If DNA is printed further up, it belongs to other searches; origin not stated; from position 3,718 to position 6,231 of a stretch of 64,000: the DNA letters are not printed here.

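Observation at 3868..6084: Single polypeptide combining an FAD-dependent oxidase, a His-bearing membrane domain and a Rieske [2Fe-2S] domain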

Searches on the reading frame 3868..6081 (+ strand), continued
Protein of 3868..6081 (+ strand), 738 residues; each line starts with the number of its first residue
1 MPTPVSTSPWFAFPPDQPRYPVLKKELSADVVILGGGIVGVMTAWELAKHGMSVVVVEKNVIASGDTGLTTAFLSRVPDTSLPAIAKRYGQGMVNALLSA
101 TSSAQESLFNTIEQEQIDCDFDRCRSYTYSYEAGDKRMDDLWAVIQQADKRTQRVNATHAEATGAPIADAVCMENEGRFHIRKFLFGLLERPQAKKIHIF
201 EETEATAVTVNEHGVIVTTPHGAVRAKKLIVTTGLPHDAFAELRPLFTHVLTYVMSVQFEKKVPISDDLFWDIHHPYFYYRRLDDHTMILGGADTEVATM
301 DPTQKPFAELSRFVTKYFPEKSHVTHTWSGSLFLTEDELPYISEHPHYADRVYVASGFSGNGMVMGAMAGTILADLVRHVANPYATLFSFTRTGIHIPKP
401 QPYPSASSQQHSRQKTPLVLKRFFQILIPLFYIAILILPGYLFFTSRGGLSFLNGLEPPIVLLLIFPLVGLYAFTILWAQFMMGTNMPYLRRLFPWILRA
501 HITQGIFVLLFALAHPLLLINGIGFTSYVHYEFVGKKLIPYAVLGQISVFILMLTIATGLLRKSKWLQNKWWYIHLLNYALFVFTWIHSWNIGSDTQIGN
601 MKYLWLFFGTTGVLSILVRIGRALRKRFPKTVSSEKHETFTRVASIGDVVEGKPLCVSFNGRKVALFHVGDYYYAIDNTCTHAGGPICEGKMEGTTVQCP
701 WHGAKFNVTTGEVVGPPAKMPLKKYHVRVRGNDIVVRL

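Call 14: find_encoding_contigs(protein=P0028, flank=7000, max_places=1)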
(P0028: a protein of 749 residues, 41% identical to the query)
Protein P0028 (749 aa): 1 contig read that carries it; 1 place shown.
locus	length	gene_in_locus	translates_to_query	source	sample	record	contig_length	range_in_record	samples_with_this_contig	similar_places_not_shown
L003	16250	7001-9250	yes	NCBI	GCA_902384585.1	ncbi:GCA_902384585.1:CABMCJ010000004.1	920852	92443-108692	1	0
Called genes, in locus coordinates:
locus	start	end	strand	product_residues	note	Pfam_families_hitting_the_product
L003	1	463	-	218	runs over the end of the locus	PF00730:HhH-GPD, PF10576:EndIII_4Fe-2S (faint)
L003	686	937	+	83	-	PF03685:UPF0147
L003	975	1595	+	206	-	PF01914:MarC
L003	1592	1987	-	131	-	PF01989:AcnX_swivel_put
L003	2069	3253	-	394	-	PF04412:AcnX, PF28403:AcnX_2nd, PF28406:AcnX_3rd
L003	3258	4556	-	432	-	PF20695:UbiD_N, PF01977:UbiD, PF20696:UbiD_C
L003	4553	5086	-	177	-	PF02441:Flavoprotein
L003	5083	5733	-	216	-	PF07853:DUF1648, PF13630:SdpI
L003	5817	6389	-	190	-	PF03729:DUF308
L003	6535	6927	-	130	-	PF13473:Cupredoxin_1, PF00127:Copper-bind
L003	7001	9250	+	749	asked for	PF00890:FAD_binding_2 (faint), PF01266:DAO, PF07992:Pyr_redox_2 (faint), PF12831:FAD_oxidored (weak), PF13450:NAD_binding_8 (weak), PF00355:Rieske, PF13806:Rieske_2, PF22543:Rieske_4 (weak)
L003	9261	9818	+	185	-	PF00583:Acetyltransf_1 (weak)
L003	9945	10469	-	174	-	-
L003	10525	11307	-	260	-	-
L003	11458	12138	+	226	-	PF01982:CTP-dep_RFKase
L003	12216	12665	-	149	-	-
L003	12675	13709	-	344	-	PF00752:XPG_N, PF00867:XPG_I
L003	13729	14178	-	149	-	PF26602:HVO_2718_N (faint)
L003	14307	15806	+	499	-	PF02163:Peptidase_M50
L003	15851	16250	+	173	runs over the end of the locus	-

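Call 15: find_encoding_contigs(protein=P0023, flank=7000, max_places=1)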
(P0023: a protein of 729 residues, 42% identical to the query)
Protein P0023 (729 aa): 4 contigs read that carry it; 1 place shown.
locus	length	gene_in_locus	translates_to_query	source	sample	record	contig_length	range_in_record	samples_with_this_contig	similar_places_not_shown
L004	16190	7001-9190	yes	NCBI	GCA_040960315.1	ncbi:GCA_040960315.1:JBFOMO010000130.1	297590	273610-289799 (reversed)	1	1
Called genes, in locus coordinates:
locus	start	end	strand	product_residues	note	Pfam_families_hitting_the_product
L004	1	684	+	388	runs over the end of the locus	PF00041:fn3 (faint)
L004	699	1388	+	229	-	PF09335:VTT_dom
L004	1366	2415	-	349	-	-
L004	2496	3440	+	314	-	PF00561:Abhydrolase_1, PF12146:Hydrolase_4, PF12697:Abhydrolase_6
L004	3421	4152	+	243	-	PF00106:adh_short, PF08659:KR, PF01370:Epimerase (weak), PF13460:NAD_binding_10, PF13561:adh_short_C2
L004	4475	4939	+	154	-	PF22784:PTP-SAK, PF00782:DSPc, PF14566:PTPlike_phytase (weak), PF22785:Tc-R-P, PF22741:PTP-NADK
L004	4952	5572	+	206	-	PF09335:VTT_dom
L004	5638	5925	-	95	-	-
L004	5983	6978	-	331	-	PF03741:TerC, PF04332:DUF475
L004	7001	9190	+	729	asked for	PF07992:Pyr_redox_2 (faint), PF01266:DAO, PF13450:NAD_binding_8 (faint), PF01794:Ferric_reduct (weak), PF00355:Rieske, PF13806:Rieske_2, PF22543:Rieske_4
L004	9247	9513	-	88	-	-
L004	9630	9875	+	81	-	-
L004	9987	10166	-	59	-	-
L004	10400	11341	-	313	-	PF00890:FAD_binding_2 (weak), PF01266:DAO (faint), PF03486:HI0933_like (faint), PF07992:Pyr_redox_2, PF12831:FAD_oxidored (weak), PF13738:Pyr_redox_3, PF00070:Pyr_redox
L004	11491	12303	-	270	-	-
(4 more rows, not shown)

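Call 16: find_encoding_contigs(protein=P0032, flank=7000, max_places=1)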
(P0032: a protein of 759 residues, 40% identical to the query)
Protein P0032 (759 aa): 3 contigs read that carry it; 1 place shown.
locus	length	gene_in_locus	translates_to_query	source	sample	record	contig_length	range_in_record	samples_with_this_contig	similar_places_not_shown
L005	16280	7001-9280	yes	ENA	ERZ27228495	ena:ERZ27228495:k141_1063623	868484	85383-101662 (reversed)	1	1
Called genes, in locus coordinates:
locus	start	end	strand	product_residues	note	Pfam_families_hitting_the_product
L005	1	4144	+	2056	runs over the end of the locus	PF03160:Calx-beta, PF04122:CW_binding_2 (weak)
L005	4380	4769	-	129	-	-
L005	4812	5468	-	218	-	PF03951:Gln-synt_N (weak)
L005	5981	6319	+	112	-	-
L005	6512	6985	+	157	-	PF01551:Peptidase_M23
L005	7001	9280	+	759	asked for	PF13738:Pyr_redox_3 (faint), PF00890:FAD_binding_2 (weak), PF01266:DAO, PF03486:HI0933_like (faint), PF07992:Pyr_redox_2 (weak), PF13450:NAD_binding_8 (weak), PF00355:Rieske, PF13806:Rieske_2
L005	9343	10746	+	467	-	PF01547:SBP_bac_1, PF13416:SBP_bac_8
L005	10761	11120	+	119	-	PF18895:T4SS_pilin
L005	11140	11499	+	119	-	PF18895:T4SS_pilin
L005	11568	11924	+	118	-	PF18895:T4SS_pilin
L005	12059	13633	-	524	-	-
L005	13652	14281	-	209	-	-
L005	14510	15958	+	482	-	PF02812:ELFV_dehydrog_N, PF00208:ELFV_dehydrog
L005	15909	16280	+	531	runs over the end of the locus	-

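Call 28: predict_structure(alignment_id=A1)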
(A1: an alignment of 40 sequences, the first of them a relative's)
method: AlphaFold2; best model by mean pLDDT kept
length: 738 residues; sequences in the alignment: 40
mean_pLDDT: 90.4   pTM: 0.70
mean pLDDT of the five models: 90.4, 89.8, 89.2, 88.5, 87.7
residues with pLDDT >= 90: 562; 70-90: 143; 50-70: 12; < 50: 21
segments of 3 or more residues with pLDDT < 50: 405-415, 628-637
pLDDT, mean of each block of 10 residues (from residue 1): 87 91 96 96 97 96 84 90 96 97 96 96 96 95 95 92 94 95 96 95 93 93 97 93 94 96 96 92 96 90 86 95 95 94 96 92 91 97 96 92 53 57 92 93 91 90 92 94 91 89 92 94 92 91 93 88 82 85 94 81 93 91 65 47 92 87 91 94 89 94 93 91 92 89
secondary structure, 60 per line:
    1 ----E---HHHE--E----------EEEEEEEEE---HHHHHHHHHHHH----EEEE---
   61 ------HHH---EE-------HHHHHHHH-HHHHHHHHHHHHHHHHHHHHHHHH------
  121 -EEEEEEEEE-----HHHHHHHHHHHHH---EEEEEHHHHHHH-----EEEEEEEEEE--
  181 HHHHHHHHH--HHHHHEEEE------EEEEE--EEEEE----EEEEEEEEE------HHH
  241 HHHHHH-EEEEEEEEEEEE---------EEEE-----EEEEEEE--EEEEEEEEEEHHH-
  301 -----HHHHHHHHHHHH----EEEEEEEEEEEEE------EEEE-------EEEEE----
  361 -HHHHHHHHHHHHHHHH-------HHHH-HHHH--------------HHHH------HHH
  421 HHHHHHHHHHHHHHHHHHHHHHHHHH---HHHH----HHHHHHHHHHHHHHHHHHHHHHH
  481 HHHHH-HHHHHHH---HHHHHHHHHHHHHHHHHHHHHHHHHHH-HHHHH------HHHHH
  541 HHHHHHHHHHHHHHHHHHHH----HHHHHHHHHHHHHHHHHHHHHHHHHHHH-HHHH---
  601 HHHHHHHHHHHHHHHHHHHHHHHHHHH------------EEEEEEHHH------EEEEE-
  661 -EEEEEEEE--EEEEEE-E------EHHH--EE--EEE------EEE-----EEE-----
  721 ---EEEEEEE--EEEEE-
elements in order (helices of 4 or more, strands of 3 or more residues): E26-34 H38-49 E54-57 H82-89 H91-114 E122-130 H136-148 E152-156 H157-163 E169-178 H181-189 H192-196 E197-200 E207-211 E214-218 E223-231 H238-246 E248-259 E269-272 E278-284 E287-296 H306-317 E322-334 E341-344 E352-356 H362-377 H385-388 H390-393 H408-411 H418-446 H450-453 H458-485 H487-493 H497-523 H525-529 H536-560 H565-592 H594-597 H601-627 E640-645 E655-659 E662-669 E672-677 E696-698 E705-707 E713-715 E724-730 E733-737

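Call 32: fold_search(model_id=the predicted structure, library=pdb)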
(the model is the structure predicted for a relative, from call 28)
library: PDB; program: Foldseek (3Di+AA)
matches with E <= 10: 1711; with E <= 0.001: 965
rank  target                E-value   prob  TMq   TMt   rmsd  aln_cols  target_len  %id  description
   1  4ysh_B                9.2e-21  1.00  0.42  0.80   3.8       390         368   20  Crystal structure of glycine oxidase from Geobacillus kaustophilus (released 2016-03-23)
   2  2gb0_B                2.2e-20  1.00  0.42  0.75   4.3       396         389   16  Monomeric sarcosine oxidase: structure of a covalently flavinylated amine oxidizing enzyme (released 2006-03-21)
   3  3m12_B                3.3e-20  1.00  0.42  0.76   4.4       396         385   16  Crystal Structure of the Lys265Arg phosphate-crytsallized mutant of monomeric sarcosine oxidase (released 2010-04-21)
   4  2gb0_A                3.5e-20  1.00  0.41  0.75   4.5       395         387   17  Monomeric sarcosine oxidase: structure of a covalently flavinylated amine oxidizing enzyme (released 2006-03-21)
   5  3bhk_A                4.3e-20  1.00  0.41  0.75   4.6       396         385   17  Crystal structure of R49K mutant of monomeric sarcosine oxidase crystallized in phosphate as precipitant (released 2008-02-26)
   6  1vrq_B                1.0e-19  1.00  0.43  0.77   4.2       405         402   18  Crystal Structure of Heterotetrameric Sarcosine Oxidase from Corynebacterium sp. U-96 in complex with Folinic Acid (released 2005-07-05)
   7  5fjm_A                1.2e-19  1.00  0.42  0.66   6.2       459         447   18  Structure of L-Amino acid deaminase from Proteus myxofaciens (released 2016-04-06)
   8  1l9c_A                1.5e-19  1.00  0.41  0.75   4.4       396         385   16  Role of Histidine 269 in Catalysis by Monomeric Sarcosine Oxidase (released 2002-08-30)
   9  9u3e_A                1.6e-19  1.00  0.41  0.76   4.3       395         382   16  Monomeric sarcosine oxidase from Bacillus sp. (SoxB) Y254A mutant (released 2025-09-24)
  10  3bhf_A                1.8e-19  1.00  0.41  0.76   4.4       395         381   17  Crystal structure of R49K mutant of Monomeric Sarcosine Oxidase crystallized in PEG as precipitant (released 2008-02-26)
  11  1el5_A                1.8e-19  1.00  0.41  0.76   4.3       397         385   16  COMPLEX OF MONOMERIC SARCOSINE OXIDASE WITH THE INHIBITOR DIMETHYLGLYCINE (released 2000-12-06)
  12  4ysh_A                1.9e-19  1.00  0.42  0.80   3.9       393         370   21  Crystal structure of glycine oxidase from Geobacillus kaustophilus (released 2016-03-23)
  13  3ad9_B                2.2e-19  1.00  0.44  0.78   3.9       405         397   19  Heterotetrameric Sarcosine Oxidase from Corynebacterium sp. U-96 sarcosine-reduced form (released 2010-08-25)
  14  3m12_A                2.2e-19  1.00  0.41  0.76   4.5       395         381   17  Crystal Structure of the Lys265Arg phosphate-crytsallized mutant of monomeric sarcosine oxidase (released 2010-04-21)
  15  7exs                  2.3e-19  1.00  0.41  0.78   4.3       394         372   18  Thermomicrobium roseum sarcosine oxidase mutant - S320R (released 2021-07-28)
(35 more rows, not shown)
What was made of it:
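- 3955..4995 (+): DAO-type FAD-dependent dehydrogenase domain (res 30-376); predicted cytoplasmic. Foldseek hits to glycine oxidase, sarcosine oxidase, L-proline dehydrogenase and LAAD at E 1e-19 to 1e-21 (call 32).
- On DAO family (PF01266) FAD-dependent oxidoreductases: Foldseek TM-score to targets is 0.75-0.82 (call 32).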

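Call 40: search_protein_families(library=pfam, proteins=[L001:5014-5508:-, L003:6535-6927:-], max_evalue=0.01)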
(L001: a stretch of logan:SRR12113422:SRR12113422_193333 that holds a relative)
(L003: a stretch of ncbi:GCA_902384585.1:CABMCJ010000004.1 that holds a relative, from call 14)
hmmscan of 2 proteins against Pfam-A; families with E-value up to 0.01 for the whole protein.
L001:5014-5508:- (164 aa): 5 families
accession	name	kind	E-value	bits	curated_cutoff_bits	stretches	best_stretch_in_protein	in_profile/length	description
PF13473.12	Cupredoxin_1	-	5.4e-17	62.2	27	1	69-162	15-104/104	Cupredoxin-like domain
PF00116.26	COX2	-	9.7e-08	32.4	22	1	91-157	48-114/120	Cytochrome C oxidase subunit II, periplasmic domain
PF07731.20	Cu-oxidase_2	-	0.00088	19.5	20.4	0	123-148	95-120/137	Multicopper oxidase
PF23509.1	MSMEG_3727_PQQ-assoc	-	0.0054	16.6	27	1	54-162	21-134/152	MSMEG_3727, PQQ-associated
PF08530.16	PepX_C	-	0.0092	16.3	22.5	0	84-111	157-184/217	X-Pro dipeptidyl-peptidase C-terminal non-catalytic domain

L003:6535-6927:- (130 aa): 2 families
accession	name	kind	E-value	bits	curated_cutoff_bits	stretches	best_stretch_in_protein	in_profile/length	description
PF00127.26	Copper-bind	-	1e-13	51.9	21.2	1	50-130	4-99/99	Copper binding proteins, plastocyanin/azurin family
PF13473.12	Cupredoxin_1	-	7.8e-12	45.6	27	1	42-129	14-104/104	Cupredoxin-like domain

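Call 52: find_encoding_contigs(protein=P0061, flank=6000, max_places=1)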
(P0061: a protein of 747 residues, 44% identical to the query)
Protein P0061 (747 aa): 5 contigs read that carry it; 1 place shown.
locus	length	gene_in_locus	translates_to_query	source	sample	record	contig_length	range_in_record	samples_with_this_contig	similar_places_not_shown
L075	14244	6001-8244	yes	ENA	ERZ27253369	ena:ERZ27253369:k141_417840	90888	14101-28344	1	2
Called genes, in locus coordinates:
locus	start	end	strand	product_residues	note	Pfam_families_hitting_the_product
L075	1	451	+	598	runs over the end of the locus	PF00009:GTP_EFTU, PF01926:MMR_HSR1 (faint), PF22042:EF-G_D2 (weak), PF03144:GTP_EFTU_D2, PF00679:EFG_C, PF21018:BipA_C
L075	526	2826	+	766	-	PF09134:Invasin_D3 (faint)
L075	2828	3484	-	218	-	-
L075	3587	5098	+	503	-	PF21216:PepQ_N (weak), PF00557:Peptidase_M24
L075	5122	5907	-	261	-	PF01209:Ubie_methyltran, PF05175:MTS (weak), PF13489:Methyltransf_23, PF13847:Methyltransf_31, PF08241:Methyltransf_11, PF08242:Methyltransf_12, PF13649:Methyltransf_25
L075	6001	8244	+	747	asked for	PF01266:DAO, PF03486:HI0933_like (faint), PF07992:Pyr_redox_2 (weak), PF13450:NAD_binding_8 (weak), PF00355:Rieske, PF13806:Rieske_2, PF01794:Ferric_reduct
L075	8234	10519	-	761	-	PF00403:HMA, PF00122:E1-E2_ATPase, PF00702:Hydrolase, PF08282:Hydrolase_3 (weak)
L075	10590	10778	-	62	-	PF00403:HMA (weak)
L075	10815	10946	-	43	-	-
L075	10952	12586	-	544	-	PF00403:HMA, PF13386:DsbD_2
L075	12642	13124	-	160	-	-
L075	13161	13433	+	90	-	PF02583:Trns_repr_metal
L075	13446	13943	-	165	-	-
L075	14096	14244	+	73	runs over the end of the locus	PF02201:SWIB, PF26291:SWIB_eIF2D (weak)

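Call 53: find_encoding_contigs(protein=P0053, flank=6000, max_places=1)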
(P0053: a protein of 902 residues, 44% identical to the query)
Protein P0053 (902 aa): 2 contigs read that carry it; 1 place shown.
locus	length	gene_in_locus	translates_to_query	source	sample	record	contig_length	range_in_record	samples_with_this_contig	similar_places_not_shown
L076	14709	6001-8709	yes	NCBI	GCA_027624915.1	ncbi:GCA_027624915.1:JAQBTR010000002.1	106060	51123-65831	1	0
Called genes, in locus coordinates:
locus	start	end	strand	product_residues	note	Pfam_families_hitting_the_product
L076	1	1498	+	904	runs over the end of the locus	PF02861:Clp_N, PF23569:NBD_SMAX1, PF00004:AAA, PF17871:AAA_lid_9, PF00004:AAA, PF07724:AAA_2, PF07728:AAA_5, PF10431:ClpB_D2-small, +8 more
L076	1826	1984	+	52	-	PF00471:Ribosomal_L33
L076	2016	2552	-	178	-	-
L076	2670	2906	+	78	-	PF01381:HTH_3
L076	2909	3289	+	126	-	PF01381:HTH_3 (weak)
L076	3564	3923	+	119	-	PF00156:Pribosyltran (faint)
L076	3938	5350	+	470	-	PF00478:IMPDH, PF00571:CBS, PF03060:NMO (weak), PF00977:His_biosynth (faint)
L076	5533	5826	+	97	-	-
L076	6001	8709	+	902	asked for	PF01266:DAO, PF07992:Pyr_redox_2 (faint), PF13450:NAD_binding_8 (faint), PF00355:Rieske, PF13806:Rieske_2, PF01794:Ferric_reduct, PF10517:DM13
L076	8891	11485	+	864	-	-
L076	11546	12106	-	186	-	-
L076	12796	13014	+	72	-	-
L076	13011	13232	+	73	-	-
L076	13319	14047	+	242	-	PF00856:SET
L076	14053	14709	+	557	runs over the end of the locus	PF13473:Cupredoxin_1 (weak)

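Call 87: find_encoding_contigs(protein=P0008, flank=8000, max_places=1)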
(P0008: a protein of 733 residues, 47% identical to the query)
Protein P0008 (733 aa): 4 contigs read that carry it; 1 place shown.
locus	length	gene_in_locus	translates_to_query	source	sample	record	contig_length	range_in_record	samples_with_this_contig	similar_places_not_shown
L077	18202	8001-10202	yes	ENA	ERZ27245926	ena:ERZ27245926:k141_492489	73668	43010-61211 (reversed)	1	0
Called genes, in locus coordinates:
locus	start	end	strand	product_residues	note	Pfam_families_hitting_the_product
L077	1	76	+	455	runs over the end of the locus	-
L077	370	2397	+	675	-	PF03030:H_PPase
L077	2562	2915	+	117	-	PF13083:KH_KhpA-B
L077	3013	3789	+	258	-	PF01746:tRNA_m1G_MT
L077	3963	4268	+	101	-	-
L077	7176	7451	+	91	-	PF18898:DUF5654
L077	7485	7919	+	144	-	PF13473:Cupredoxin_1, PF00127:Copper-bind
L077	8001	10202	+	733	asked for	PF01266:DAO, PF13450:NAD_binding_8 (weak), PF00355:Rieske, PF13806:Rieske_2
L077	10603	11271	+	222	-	-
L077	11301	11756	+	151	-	-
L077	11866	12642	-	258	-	-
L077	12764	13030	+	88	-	PF01035:DNA_binding_1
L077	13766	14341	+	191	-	PF13482:RNase_H_2 (weak), PF10108:DNA_pol_B_exo2 (faint), PF01612:DNA_pol_A_exo1 (weak)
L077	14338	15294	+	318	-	PF13476:AAA_23 (weak), PF00005:ABC_tran, PF13304:AAA_21 (faint)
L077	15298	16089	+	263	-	-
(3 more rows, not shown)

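Call 88: search_protein_families(library=pfam, proteins=[L001:5561-6364:-, L001:4481-4975:+, L001:3104-4063:+], max_evalue=0.01)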
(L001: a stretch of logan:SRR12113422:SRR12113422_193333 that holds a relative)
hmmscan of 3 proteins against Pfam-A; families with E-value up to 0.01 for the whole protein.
L001:5561-6364:- (267 aa): 3 families
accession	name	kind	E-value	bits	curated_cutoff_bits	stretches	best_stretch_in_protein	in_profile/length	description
PF25136.1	DUF7823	-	0.0036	18.3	27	1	149-233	13-93/109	Domain of unknown function (DUF7823)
PF02698.23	DUF218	-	0.0059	17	27.6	0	81-150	27-81/133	DUF218 domain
PF08484.17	Methyltransf_14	-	0.0065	16.7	23.5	0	24-92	41-111/160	C-methyltransferase C-terminal domain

L001:4481-4975:+ (164 aa): 0 families

L001:3104-4063:+ (319 aa): 1 family
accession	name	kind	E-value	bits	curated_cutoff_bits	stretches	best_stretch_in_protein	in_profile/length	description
PF07681.17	DoxX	-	0.00085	20.4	23.6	1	200-286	5-82/85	DoxX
